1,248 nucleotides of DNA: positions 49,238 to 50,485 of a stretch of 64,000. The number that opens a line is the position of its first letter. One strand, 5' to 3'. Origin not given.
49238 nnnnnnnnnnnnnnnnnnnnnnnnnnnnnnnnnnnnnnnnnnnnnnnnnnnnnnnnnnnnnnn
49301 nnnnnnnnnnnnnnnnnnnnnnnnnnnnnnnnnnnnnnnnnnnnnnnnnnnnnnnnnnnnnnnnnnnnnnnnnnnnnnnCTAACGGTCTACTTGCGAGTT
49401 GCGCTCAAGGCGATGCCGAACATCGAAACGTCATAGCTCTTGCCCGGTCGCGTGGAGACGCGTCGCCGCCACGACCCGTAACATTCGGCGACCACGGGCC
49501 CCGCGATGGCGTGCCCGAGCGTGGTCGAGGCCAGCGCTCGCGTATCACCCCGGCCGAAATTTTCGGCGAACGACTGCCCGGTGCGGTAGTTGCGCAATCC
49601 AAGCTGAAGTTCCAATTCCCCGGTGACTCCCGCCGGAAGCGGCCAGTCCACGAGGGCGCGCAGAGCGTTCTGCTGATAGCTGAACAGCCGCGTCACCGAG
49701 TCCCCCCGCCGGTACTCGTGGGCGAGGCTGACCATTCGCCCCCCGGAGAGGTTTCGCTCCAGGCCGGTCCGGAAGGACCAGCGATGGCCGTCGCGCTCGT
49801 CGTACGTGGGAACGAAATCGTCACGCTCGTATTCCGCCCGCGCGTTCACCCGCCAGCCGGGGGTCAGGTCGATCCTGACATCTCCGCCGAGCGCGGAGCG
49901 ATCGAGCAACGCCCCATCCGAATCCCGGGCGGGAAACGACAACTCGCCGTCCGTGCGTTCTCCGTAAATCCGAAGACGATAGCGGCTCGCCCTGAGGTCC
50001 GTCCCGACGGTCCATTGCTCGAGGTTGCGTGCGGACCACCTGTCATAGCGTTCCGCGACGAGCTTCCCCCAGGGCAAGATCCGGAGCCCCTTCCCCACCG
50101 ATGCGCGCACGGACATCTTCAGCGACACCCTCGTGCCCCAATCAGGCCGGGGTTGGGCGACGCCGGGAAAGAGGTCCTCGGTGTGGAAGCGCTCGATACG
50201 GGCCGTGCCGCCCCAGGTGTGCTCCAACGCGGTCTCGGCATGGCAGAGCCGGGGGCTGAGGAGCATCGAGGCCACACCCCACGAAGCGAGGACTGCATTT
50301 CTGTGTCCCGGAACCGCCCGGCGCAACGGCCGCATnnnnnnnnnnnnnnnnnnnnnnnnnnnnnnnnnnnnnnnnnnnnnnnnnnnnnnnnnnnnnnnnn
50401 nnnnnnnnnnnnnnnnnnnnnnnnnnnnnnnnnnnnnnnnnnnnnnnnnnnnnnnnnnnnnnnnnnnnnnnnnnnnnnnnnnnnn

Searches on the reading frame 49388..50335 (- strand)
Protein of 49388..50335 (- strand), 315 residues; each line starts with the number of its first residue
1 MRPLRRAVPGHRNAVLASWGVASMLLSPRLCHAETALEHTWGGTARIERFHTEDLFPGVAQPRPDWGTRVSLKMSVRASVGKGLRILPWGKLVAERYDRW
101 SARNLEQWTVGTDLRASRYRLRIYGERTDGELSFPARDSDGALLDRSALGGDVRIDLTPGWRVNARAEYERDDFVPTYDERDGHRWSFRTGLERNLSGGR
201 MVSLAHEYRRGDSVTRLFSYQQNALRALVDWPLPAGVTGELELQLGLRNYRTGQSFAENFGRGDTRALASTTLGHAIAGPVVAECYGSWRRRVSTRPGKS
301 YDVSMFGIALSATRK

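Call 12: search_protein_families(library=pfam, proteins=[window:49388-50335:-], max_evalue=0.1)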
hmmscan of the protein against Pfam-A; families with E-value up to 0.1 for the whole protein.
window:49388-50335:- (315 aa): 2 families
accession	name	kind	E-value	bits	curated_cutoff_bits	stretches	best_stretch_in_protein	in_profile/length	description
PF04575.19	SlipAM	-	2.7e-06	27.6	22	1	153-274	124-246/288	Surface lipoprotein assembly modifier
PF12021.13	DUF3509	-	0.032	14.5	25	0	188-229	13-53/87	Protein of unknown function (DUF3509)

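Call 17: find_homologous_proteins(query=window:49388-50335:-, max_evalue=0.001)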
Query window:49388-50335:- (315 aa): 10 proteins with E <= 0.001 among 5010 candidates.
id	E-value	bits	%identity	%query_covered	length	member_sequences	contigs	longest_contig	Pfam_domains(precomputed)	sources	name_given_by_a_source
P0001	1.3e-210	716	100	100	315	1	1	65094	PF04575.20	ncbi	-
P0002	4.3e-155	534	75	100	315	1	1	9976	PF04575.20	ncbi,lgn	-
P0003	3.9e-125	435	63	100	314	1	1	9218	-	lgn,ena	-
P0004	2.9e-122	426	63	96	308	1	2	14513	-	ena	-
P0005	7.3e-122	425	64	94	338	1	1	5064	-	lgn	-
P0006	5.5e-121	422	62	96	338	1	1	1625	-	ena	-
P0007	1.1e-119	417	61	98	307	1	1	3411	-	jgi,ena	-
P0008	1.4e-118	414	61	96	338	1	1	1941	-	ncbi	-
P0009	8.3e-98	346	59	86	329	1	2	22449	-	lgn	-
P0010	1.1e-66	243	45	86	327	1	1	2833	-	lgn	-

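Call 20: find_encoding_contigs(protein=P0009, flank=10000, max_places=3)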
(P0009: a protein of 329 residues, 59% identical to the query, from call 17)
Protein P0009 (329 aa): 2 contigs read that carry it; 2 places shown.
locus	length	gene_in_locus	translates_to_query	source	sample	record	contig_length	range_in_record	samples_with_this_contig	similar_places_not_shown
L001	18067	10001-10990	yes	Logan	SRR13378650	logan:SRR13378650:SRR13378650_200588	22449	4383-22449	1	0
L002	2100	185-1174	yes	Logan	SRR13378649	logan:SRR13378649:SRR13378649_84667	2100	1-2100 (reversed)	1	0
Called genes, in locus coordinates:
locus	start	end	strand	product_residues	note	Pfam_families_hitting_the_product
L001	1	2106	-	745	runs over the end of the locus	PF00069:Pkinase, PF03109:ABC1 (faint), PF07714:PK_Tyr_Ser-Thr, PF00515:TPR_1 (faint), PF13414:TPR_11 (faint), PF14559:TPR_19 (faint), PF13181:TPR_8 (faint), PF13424:TPR_12 (faint), +5 more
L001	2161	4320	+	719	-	-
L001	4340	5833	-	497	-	PF00082:Peptidase_S8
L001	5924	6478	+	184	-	PF04542:Sigma70_r2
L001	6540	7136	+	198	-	-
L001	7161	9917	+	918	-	PF10602:RPN7 (faint), PF13424:TPR_12 (weak), PF12770:CHAT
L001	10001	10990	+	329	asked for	-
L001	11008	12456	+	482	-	-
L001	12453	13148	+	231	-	PF13620:CarboxypepD_reg (faint)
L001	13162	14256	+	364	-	-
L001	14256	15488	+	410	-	-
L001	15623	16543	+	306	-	PF09587:PGA_cap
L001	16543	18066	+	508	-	?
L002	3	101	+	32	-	?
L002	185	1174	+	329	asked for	-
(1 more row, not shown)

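Call 21: find_encoding_contigs(protein=P0004, flank=10000, max_places=3)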
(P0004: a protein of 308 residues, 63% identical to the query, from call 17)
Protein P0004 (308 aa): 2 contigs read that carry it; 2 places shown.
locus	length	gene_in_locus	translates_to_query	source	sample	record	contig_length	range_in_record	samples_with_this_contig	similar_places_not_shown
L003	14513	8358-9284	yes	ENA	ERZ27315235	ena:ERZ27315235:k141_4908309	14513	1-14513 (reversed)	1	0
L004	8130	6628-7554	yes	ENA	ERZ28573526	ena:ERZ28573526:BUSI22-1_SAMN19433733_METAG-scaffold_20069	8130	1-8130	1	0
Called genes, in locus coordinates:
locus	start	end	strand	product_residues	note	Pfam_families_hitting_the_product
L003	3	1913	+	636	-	?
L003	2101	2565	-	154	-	PF00210:Ferritin, PF02915:Rubrerythrin (weak)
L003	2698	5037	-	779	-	PF00069:Pkinase, PF07714:PK_Tyr_Ser-Thr, PF03109:ABC1 (weak), PF01636:APH (weak), PF07719:TPR_2 (faint), PF00515:TPR_1 (faint), PF13181:TPR_8 (faint), PF13414:TPR_11 (faint), +3 more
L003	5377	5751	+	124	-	-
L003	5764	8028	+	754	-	PF07719:TPR_2 (faint), PF00158:Sigma54_activat, PF14532:Sigma54_activ_2, PF00004:AAA (weak), PF07724:AAA_2 (weak), PF07728:AAA_5 (weak), PF25601:AAA_lid_14, PF02954:HTH_8 (weak), +6 more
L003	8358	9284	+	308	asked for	-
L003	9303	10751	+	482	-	-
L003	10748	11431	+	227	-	PF13620:CarboxypepD_reg, PF22904:NOMO1-like_2nd (faint), PF17210:SdrD_B (faint)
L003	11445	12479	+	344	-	-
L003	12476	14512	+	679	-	?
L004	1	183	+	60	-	?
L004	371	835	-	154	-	PF00210:Ferritin, PF02915:Rubrerythrin (weak)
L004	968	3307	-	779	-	PF00069:Pkinase, PF07714:PK_Tyr_Ser-Thr, PF03109:ABC1 (weak), PF01636:APH (weak), PF07719:TPR_2 (faint), PF00515:TPR_1 (faint), PF13181:TPR_8 (faint), PF13414:TPR_11 (faint), +3 more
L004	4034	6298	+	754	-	PF07719:TPR_2 (faint), PF00158:Sigma54_activat, PF14532:Sigma54_activ_2, PF00004:AAA (weak), PF07724:AAA_2 (weak), PF07728:AAA_5 (weak), PF25601:AAA_lid_14, PF02954:HTH_8 (weak), +6 more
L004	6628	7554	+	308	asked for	-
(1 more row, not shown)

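Call 28: predict_structure(alignment_id=A1)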
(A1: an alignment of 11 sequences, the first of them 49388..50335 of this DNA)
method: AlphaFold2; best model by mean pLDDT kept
length: 315 residues; sequences in the alignment: 11
mean_pLDDT: 79.5   pTM: 0.74
mean pLDDT of the five models: 79.5, 78.0, 72.6, 67.6, 64.8
residues with pLDDT >= 90: 139; 70-90: 91; 50-70: 43; < 50: 42
segments of 3 or more residues with pLDDT < 50: 1-14, 16-20, 22-36, 135-138, 176-178
pLDDT, mean of each block of 10 residues (from residue 1): 35 47 44 50 93 71 76 89 87 84 75 92 90 54 79 93 95 60 86 91 96 78 95 88 94 68 91 89 95 84 94 81
secondary structure, 60 per line:
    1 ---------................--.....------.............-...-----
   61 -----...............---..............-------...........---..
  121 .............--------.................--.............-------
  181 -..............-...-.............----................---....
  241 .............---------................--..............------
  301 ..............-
elements in order: H10-25 H28-32 E39-51 E66-80 E84-97 E105-115 E119-133 E142-158 E161-173 E182-195 E201-213 E218-233 E237-253 E263-278 E281-294 E301-314

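Call 32: search_protein_representatives(alignment_id=A1)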
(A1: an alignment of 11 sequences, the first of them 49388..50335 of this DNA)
Query: 11 sequences, 318 profile positions. Proteins with E-value up to 0.001 (for the whole library): 39; up to 1e-10: 18; up to 1e-30: 10. The best 39 are listed.
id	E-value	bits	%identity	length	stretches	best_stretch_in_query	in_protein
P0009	3.9e-146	502.4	-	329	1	11-317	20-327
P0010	1.9e-134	464.1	-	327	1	6-318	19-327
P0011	1.4e-99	349.5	-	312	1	18-318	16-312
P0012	3.0e-91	322.1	-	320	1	22-317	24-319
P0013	1.1e-86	307.2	-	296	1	23-317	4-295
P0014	3.6e-76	272.6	-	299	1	23-318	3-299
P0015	2.0e-71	257.0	-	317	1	35-316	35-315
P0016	2.8e-65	236.8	-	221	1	99-318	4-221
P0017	2.2e-50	187.8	-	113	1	206-318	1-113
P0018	4.8e-42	160.5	-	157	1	119-216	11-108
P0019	4.7e-24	101.4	-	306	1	23-315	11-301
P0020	2.5e-19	85.8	-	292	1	32-310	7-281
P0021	2.1e-18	82.8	-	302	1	24-307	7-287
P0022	3.4e-17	78.8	-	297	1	24-315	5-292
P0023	1.4e-16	76.8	-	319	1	15-306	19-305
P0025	1.7e-11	60.1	-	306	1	57-306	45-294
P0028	1.6e-08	50.3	-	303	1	32-315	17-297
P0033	1.0e-05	41.1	-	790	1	111-287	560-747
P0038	5.4e-05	38.7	-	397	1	164-314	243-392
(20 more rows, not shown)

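Call 34: search_protein_families(library=pfam, alignment_id=A2, max_evalue=0.01)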
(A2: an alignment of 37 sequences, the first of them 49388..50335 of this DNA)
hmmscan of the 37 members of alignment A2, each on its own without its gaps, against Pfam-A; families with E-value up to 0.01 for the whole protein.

A. member 1, window:49388-50335:- (315 aa): 1 family
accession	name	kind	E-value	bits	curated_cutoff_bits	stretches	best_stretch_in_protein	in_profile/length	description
PF04575.19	SlipAM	-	2.7e-06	27.6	22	1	153-274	124-246/288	Surface lipoprotein assembly modifier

B. families by the number of members that match (of 37 scanned): 11 families
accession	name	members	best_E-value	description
PF04575.19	SlipAM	8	6.9e-09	Surface lipoprotein assembly modifier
PF13505.12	OMP_b-brl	4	4.4e-07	Outer membrane protein beta-barrel domain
PF10082.15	BBP2_2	3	2.4e-05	Putative beta-barrel porin 2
PF06178.19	KdgM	3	0.00061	Oligogalacturonate-specific porin protein (KdgM)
PF07483.16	W_rich_C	1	4.1e-22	Tryptophan-rich Synechocystis species C-terminal domain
PF04101.22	Glyco_tran_28_C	1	3.9e-11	Glycosyltransferase family 28 C-terminal domain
PF13609.12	Porin_4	1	9.2e-06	Gram-negative porin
PF06218.16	NPR2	1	0.00084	Nitrogen permease regulator 2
PF10677.15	DUF2490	1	0.002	Protein of unknown function (DUF2490)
PF14704.11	DERM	1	0.0047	Dermatopontin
PF01103.29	Omp85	1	0.0083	Omp85 superfamily domain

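Call 38: find_related_loci(query=A1, collection=genome_contigs, flank=10000)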
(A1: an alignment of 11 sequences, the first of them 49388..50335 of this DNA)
Query A1 (315 aa) in genome_contigs; peptide patterns used: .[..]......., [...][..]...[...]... (x = any residue, [..] = any of these).
24 stretches matched a pattern; 1 encode a relative of the query (tblastn E <= 1e-3); 1 distinct loci.
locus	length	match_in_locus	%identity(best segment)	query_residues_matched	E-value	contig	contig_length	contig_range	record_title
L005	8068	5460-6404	75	1-315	1e-159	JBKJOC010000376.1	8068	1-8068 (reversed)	MAG: Candidatus Eisenbacteria bacterium isolate ant_bin.394 k117_4150171, whole genome shotgun sequence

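Call 39: find_homologous_proteins(query=A3, max_evalue=0.001)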
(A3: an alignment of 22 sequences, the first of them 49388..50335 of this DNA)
Query A3 (22 sequences) (315 aa, profile of the alignment): 15 proteins with E <= 0.001 among 8000 candidates.
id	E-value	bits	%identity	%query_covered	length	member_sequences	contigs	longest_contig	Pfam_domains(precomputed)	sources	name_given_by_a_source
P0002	3.0e-126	439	75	100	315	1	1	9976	PF04575.20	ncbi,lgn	-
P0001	1.3e-125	437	100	100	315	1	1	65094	PF04575.20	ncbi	-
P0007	6.3e-125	434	61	98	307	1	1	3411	-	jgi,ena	-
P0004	9.3e-125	434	63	96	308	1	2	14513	-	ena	-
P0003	1.5e-121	423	63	100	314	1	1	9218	-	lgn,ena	-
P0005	1.7e-118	413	64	94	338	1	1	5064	-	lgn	-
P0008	2.5e-118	413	61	96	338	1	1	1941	-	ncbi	-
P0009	4.6e-115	402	59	86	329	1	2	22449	-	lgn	-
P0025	3.4e-85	304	22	79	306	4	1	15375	-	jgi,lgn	jgi:hypothetical protein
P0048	9.3e-71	256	21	79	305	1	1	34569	-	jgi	jgi:hypothetical protein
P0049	7.0e-69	250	23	71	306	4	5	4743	-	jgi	jgi:hypothetical protein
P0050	2.2e-66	242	22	77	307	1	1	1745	-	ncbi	ncbi:MAG: hypothetical protein AB1715_12340 [Acidobacteriota bacterium]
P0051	1.7e-60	223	21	82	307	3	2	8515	PF04575.20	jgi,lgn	-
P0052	2.7e-60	222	20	83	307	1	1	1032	PF04575.20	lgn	-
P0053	2.2e-59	219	20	80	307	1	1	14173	-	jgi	jgi:hypothetical protein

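Call 40: find_encoding_contigs(protein=P0048, flank=10000, max_places=2)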
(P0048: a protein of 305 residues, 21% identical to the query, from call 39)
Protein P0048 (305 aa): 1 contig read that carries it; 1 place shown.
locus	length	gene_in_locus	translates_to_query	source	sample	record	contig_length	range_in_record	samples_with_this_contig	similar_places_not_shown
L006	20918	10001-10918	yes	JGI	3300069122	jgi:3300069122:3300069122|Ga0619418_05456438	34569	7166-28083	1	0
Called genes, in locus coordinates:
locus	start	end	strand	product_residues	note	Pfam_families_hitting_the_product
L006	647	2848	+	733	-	PF23139:OB_YrrC, PF14520:HHH_5 (weak), PF14490:HHH_RecD2, PF13245:AAA_19, PF13604:AAA_30, PF01443:Viral_helicase1 (weak), PF18335:SH3_13, PF13538:UvrD_C_2, +2 more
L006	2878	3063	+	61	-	-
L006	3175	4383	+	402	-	PF04101:Glyco_tran_28_C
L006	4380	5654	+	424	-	PF13439:Glyco_transf_4 (weak), PF00534:Glycos_transf_1, PF13692:Glyco_trans_1_4, PF13524:Glyco_trans_1_2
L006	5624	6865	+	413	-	PF13439:Glyco_transf_4, PF13579:Glyco_trans_4_4, PF00534:Glycos_transf_1, PF13692:Glyco_trans_1_4, PF13524:Glyco_trans_1_2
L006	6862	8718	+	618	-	PF00664:ABC_membrane, PF00005:ABC_tran, PF13304:AAA_21 (faint)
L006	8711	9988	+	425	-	PF01636:APH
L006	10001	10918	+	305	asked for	-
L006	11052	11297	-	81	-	-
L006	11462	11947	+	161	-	PF06347:SH3_4 (weak), PF08239:SH3_3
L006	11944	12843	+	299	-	PF01435:Peptidase_M48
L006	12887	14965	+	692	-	PF05226:CHASE2, PF00211:Guanylate_cyc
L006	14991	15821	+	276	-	PF00753:Lactamase_B, PF12706:Lactamase_B_2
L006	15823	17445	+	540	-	PF00924:MS_channel_2nd, PF21082:MS_channel_3rd, PF00027:cNMP_binding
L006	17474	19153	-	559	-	PF02702:KdpD, PF00359:PTS_EIIA_2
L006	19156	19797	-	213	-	PF02669:KdpC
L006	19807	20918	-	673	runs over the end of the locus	PF00122:E1-E2_ATPase, PF00702:Hydrolase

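Call 41: find_encoding_contigs(protein=P0025, flank=10000, max_places=2)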
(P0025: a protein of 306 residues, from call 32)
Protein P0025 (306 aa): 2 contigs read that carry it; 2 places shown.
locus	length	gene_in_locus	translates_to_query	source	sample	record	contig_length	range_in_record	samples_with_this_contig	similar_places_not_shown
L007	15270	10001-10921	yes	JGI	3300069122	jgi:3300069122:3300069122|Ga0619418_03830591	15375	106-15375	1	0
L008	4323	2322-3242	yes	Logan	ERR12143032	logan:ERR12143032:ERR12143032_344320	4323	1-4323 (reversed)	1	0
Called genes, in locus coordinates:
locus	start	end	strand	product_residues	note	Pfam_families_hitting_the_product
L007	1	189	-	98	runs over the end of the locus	?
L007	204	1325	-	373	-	PF02687:FtsX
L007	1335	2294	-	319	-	-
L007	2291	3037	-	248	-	PF00005:ABC_tran, PF02463:SMC_N (weak), PF13401:AAA_22 (faint), PF13304:AAA_21 (faint)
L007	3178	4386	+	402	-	PF04101:Glyco_tran_28_C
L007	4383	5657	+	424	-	PF13439:Glyco_transf_4 (weak), PF20706:GT4-conflict (weak), PF00534:Glycos_transf_1, PF13692:Glyco_trans_1_4, PF13524:Glyco_trans_1_2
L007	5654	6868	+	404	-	PF13439:Glyco_transf_4, PF13579:Glyco_trans_4_4, PF00534:Glycos_transf_1, PF13692:Glyco_trans_1_4, PF13524:Glyco_trans_1_2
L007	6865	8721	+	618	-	PF00664:ABC_membrane, PF00005:ABC_tran, PF13304:AAA_21 (faint)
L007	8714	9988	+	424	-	PF01636:APH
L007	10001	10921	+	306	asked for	-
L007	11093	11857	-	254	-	-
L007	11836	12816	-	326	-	PF04909:Amidohydro_2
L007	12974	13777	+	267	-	-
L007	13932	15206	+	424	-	PF13518:HTH_28 (weak)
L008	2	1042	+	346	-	?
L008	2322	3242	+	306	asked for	-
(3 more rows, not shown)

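Call 42: find_encoding_contigs(protein=P0053, flank=10000, max_places=2)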
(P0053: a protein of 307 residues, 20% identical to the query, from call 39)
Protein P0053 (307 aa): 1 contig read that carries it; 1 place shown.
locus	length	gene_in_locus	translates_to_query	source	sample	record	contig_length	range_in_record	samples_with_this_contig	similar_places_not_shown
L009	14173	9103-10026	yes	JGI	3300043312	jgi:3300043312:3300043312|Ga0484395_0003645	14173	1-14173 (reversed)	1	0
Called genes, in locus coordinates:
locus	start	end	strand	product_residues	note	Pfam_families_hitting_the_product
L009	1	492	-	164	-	?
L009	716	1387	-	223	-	PF01209:Ubie_methyltran, PF13489:Methyltransf_23, PF13847:Methyltransf_31, PF08241:Methyltransf_11, PF08242:Methyltransf_12, PF13649:Methyltransf_25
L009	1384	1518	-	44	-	-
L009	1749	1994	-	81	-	PF03551:PadR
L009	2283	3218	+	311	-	-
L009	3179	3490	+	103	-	PF04101:Glyco_tran_28_C (weak)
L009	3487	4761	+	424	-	PF13439:Glyco_transf_4 (faint), PF20706:GT4-conflict (faint), PF00534:Glycos_transf_1, PF13692:Glyco_trans_1_4, PF13524:Glyco_trans_1_2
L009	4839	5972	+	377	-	PF13439:Glyco_transf_4, PF13579:Glyco_trans_4_4, PF00534:Glycos_transf_1, PF13692:Glyco_trans_1_4, PF13524:Glyco_trans_1_2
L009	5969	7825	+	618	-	PF00664:ABC_membrane, PF00005:ABC_tran, PF13304:AAA_21 (faint)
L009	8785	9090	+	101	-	-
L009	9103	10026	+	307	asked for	-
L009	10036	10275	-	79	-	-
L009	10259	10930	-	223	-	PF13529:Peptidase_C39_2 (weak), PF00515:TPR_1 (faint), PF13374:TPR_10 (faint), PF13424:TPR_12 (faint), PF13181:TPR_8 (faint), PF07719:TPR_2 (weak)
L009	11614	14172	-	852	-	?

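Call 52: search_protein_families(library=ncbifam, proteins=[window:49388-50335:-], max_evalue=0.05)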
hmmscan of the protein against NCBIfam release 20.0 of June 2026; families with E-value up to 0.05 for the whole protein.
window:49388-50335:- (315 aa): 1 family
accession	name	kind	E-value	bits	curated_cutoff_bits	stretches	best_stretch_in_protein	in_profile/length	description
TIGR03016.1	pepcterm_hypo_1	hypoth_equivalog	3e-05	23.2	90.85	1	151-227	396-471/477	TIGR03016 family PEP-CTERM system-associated outer membrane protein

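Call 54: search_solved_structures(query=A3, max_evalue=10)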
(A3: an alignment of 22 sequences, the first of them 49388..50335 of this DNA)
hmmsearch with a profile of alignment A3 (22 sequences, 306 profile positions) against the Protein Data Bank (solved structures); distinct sequences matched with E-value up to 10: 5.
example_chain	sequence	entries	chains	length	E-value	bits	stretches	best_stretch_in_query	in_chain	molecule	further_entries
4ep5_A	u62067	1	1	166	0.61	12.2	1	190-242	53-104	Crossover junction endodeoxyribonuclease RuvC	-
4ep4_A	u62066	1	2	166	0.63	12.2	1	190-242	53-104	Crossover junction endodeoxyribonuclease RuvC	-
6s16_A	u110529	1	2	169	0.65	12.1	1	190-242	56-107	Crossover junction endodeoxyribonuclease RuvC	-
4ld0_A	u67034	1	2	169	0.84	11.8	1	190-242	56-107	Crossover junction endodeoxyribonuclease RuvC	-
2x5c_A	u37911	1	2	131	2.2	10.4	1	31-95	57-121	HYPOTHETICAL PROTEIN ORF131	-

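Call 67: find_encoding_contigs(protein=P0011, flank=10000, max_places=2)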
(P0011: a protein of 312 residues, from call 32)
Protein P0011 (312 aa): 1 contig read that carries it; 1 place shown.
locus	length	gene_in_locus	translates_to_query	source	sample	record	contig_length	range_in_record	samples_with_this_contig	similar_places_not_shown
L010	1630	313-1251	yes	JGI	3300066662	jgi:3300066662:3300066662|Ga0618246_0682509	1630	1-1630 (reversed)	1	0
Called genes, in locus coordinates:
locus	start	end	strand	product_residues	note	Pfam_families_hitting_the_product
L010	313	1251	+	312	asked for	-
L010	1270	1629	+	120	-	?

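Call 68: find_encoding_contigs(protein=P0019, flank=10000, max_places=2)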
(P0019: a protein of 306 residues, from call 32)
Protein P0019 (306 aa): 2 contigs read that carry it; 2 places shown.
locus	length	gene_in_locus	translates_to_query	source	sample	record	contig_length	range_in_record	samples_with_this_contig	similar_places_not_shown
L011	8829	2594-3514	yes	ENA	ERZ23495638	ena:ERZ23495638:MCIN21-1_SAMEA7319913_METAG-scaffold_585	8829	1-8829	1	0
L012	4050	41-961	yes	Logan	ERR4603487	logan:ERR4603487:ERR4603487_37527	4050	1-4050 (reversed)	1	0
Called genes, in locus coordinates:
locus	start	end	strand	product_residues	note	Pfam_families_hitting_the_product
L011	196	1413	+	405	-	PF04101:Glyco_tran_28_C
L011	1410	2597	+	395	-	PF13439:Glyco_transf_4, PF13579:Glyco_trans_4_4, PF00534:Glycos_transf_1, PF13692:Glyco_trans_1_4, PF13524:Glyco_trans_1_2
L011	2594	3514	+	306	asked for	-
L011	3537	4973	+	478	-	-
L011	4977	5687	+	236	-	-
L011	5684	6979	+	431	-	PF13439:Glyco_transf_4 (faint), PF00534:Glycos_transf_1, PF13692:Glyco_trans_1_4, PF13524:Glyco_trans_1_2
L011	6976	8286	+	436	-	-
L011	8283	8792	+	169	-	PF00005:ABC_tran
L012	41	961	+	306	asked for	-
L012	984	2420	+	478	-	-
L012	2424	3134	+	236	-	-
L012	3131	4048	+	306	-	?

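Call 74: search_protein_families(library=pfam, proteins=[P0019, P0025, P0048, P0051, P0033, P0038], max_evalue=0.1)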
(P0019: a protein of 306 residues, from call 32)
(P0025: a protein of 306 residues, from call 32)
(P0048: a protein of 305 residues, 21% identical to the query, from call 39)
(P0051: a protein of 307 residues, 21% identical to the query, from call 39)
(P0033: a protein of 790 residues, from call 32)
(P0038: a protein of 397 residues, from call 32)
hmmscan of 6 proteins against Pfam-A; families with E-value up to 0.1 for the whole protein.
P0019 (306 aa): 0 families

P0025 (306 aa): 2 families
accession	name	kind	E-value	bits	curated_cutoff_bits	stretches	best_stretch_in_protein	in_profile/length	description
PF04575.19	SlipAM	-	0.00068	19.7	22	1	145-261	124-241/288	Surface lipoprotein assembly modifier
PF10677.15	DUF2490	-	0.002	18.3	29.8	1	144-254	8-99/186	Protein of unknown function (DUF2490)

P0048 (305 aa): 1 family
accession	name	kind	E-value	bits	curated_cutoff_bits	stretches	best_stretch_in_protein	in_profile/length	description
PF04575.19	SlipAM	-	0.004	17.2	22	1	145-260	125-241/288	Surface lipoprotein assembly modifier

P0051 (307 aa): 2 families
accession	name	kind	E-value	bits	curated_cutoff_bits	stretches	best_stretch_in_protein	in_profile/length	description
PF04575.19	SlipAM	-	7.1e-08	32.7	22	1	146-288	124-269/288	Surface lipoprotein assembly modifier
PF11854.14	MtrB_PioB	-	0.046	12.7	23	0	132-201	331-397/635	Putative outer membrane beta-barrel porin, MtrB/PioB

P0033 (790 aa): 3 families
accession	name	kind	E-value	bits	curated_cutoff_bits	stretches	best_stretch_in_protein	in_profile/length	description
PF04101.22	Glyco_tran_28_C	-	3.9e-11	43.7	22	1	225-368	2-144/166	Glycosyltransferase family 28 C-terminal domain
PF13505.12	OMP_b-brl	-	0.018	15.7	28.7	0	553-687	38-169/175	Outer membrane protein beta-barrel domain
PF08494.16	DEAD_assoc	-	0.054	13.8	23.5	1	314-349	106-141/191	DEAD/H associated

P0038 (397 aa): 5 families
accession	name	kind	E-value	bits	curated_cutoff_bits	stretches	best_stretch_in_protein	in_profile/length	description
PF04575.19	SlipAM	-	1.2e-07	32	22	1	196-377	91-269/288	Surface lipoprotein assembly modifier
PF13505.12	OMP_b-brl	-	0.00015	22.4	28.7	2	250-396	28-175/175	Outer membrane protein beta-barrel domain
PF11854.14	MtrB_PioB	-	0.011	14.8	23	1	260-333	329-403/635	Putative outer membrane beta-barrel porin, MtrB/PioB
PF10082.15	BBP2_2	-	0.019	14.3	23.7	0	234-313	298-376/378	Putative beta-barrel porin 2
PF06178.19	KdgM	-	0.086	12.9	22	0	261-335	60-128/222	Oligogalacturonate-specific porin protein (KdgM)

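Call 80: search_protein_families(library=ncbifam, proteins=[L006:8711-9988:+, L006:3175-4383:+], max_evalue=0.0001)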
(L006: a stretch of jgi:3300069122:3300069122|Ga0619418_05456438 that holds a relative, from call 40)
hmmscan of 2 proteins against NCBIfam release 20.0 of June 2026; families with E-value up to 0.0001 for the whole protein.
L006:8711-9988:+ (425 aa): 0 families

L006:3175-4383:+ (402 aa): 4 families
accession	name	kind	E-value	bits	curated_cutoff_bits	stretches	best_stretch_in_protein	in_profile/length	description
TIGR01426.2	MGT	subfamily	2.1e-07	30.3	260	1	276-364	276-360/393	macrolide family glycosyltransferase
TIGR00661.1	MJ1255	subfamily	5.9e-07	29.1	195.9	1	286-343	240-296/321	MJ1255/VC2487 family glycosyltransferase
NF009102.0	PRK12446.1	equivalog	1.2e-06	27.6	339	1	283-362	242-323/352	undecaprenyldiphospho-muramoylpentapeptide beta-N-acetylglucosaminyltransferase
NF041548.1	PssE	equivalog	1.3e-05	25.1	120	1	279-324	44-88/146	PssE/Cps14G family polysaccharide biosynthesis glycosyltransferase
